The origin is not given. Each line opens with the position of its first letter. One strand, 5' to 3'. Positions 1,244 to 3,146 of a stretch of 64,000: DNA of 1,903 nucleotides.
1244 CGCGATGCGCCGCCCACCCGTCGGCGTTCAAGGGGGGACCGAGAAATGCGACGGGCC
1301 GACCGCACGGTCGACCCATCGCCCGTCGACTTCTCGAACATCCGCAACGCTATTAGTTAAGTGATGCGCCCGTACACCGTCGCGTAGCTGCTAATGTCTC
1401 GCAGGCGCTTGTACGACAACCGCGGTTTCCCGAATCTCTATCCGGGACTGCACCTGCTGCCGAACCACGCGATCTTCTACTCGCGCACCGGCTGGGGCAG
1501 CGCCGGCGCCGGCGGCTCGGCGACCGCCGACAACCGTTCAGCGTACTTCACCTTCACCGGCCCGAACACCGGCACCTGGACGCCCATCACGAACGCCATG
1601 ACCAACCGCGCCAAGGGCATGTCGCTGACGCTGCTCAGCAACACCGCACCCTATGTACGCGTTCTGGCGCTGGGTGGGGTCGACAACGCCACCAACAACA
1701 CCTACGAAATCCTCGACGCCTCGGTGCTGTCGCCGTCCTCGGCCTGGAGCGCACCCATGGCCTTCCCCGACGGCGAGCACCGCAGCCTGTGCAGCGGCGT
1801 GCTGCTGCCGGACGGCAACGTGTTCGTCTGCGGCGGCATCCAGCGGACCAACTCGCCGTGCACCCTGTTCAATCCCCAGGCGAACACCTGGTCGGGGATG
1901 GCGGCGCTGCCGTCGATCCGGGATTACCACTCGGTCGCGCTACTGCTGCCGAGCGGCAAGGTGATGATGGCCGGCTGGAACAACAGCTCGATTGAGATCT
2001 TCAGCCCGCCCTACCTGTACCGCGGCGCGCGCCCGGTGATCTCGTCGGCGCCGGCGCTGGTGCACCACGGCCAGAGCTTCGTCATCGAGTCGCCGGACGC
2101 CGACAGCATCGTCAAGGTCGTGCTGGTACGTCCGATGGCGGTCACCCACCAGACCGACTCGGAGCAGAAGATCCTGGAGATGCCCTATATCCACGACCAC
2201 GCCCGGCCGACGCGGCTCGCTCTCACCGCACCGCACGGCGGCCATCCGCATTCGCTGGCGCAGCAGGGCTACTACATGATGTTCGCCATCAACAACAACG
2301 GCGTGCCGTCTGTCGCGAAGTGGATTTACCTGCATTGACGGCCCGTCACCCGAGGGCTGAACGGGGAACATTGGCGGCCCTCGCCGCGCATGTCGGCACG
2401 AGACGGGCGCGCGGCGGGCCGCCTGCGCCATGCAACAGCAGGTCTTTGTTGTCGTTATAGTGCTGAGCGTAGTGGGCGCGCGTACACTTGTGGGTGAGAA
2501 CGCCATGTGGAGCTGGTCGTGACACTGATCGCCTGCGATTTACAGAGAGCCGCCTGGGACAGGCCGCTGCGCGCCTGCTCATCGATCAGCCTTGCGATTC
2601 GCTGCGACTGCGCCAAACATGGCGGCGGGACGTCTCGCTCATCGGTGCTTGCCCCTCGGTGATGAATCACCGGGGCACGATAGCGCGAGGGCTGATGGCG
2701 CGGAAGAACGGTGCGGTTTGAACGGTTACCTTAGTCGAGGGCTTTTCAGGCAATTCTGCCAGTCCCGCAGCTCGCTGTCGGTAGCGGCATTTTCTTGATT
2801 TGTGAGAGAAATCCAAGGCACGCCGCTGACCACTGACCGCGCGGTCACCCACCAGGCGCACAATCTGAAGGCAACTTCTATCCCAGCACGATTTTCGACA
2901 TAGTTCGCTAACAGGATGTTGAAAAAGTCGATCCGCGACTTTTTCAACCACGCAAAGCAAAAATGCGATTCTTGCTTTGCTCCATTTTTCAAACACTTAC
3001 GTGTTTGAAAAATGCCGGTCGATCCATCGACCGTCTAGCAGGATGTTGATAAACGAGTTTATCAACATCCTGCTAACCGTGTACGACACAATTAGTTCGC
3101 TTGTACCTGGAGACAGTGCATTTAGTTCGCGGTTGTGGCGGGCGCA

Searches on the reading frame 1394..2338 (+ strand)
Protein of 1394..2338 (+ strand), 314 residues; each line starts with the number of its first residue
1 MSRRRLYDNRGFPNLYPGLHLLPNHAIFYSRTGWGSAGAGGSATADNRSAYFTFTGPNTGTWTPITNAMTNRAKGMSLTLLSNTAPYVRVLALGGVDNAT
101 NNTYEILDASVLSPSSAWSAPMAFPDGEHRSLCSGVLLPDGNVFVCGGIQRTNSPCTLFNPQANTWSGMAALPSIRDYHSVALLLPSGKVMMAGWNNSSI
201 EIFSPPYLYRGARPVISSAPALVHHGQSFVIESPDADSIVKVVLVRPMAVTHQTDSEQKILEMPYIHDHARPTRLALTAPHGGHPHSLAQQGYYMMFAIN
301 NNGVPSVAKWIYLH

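Call 11: search_protein_families(library=pfam, proteins=[window:1394-2338:+], max_evalue=0.01)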
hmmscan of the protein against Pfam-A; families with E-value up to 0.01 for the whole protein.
window:1394-2338:+ (314 aa): 5 families
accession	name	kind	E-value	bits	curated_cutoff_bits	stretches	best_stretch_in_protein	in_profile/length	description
PF09118.17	GO-like_E_set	-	1.5e-18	67.4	25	1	213-311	1-98/100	Galactose oxidase-like, Early set domain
PF13418.12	Kelch_4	-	2e-06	28.1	21.6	1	129-174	1-49/49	Galactose oxidase, central domain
PF13964.12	Kelch_6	-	1.7e-05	25.1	25.3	1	134-167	5-41/50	Kelch motif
PF07250.17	Glyoxal_oxid_N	-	0.0017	18.1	37.5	0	133-202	70-143/243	Glyoxal oxidase N-terminus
PF13540.12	RCC1_2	-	0.0044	17.2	22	0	177-198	8-28/30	Regulator of chromosome condensation (RCC1) repeat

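Call 84: find_encoding_contigs(protein=window:1394-2338:+, flank=4000, max_places=6)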
Protein window:1394-2338:+ (314 aa): 2 contigs read that carry it; 1 place shown.
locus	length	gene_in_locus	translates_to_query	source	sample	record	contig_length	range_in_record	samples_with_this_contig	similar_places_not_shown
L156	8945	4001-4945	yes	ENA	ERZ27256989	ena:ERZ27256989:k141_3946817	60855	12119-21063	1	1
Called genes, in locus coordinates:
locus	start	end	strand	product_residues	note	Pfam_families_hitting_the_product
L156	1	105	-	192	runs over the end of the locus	PF09990:DUF2231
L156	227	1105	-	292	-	PF05275:CopB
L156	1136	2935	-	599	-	PF07732:Cu-oxidase_3, PF00394:Cu-oxidase, PF07731:Cu-oxidase_2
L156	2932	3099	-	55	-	-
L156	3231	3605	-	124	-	-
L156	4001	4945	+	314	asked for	PF09118:GO-like_E_set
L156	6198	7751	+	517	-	PF03601:Cons_hypoth698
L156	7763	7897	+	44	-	-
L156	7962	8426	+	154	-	PF00582:Usp (weak)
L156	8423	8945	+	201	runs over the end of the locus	-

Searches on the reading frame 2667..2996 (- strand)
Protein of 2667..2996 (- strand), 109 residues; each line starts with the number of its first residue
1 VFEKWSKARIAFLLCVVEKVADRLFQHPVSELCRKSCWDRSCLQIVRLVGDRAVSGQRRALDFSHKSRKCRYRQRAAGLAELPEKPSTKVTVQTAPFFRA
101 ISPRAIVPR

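Call 11: search_protein_families(library=pfam, proteins=[window:2667-2996:-], max_evalue=0.01)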
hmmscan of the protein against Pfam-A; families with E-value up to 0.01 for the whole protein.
window:2667-2996:- (109 aa): 0 families

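Call 75: search_protein_families(library=pfam, proteins=[window:2670-2960:-], max_evalue=1)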
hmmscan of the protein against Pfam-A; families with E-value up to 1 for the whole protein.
seq(97 aa): 0 families
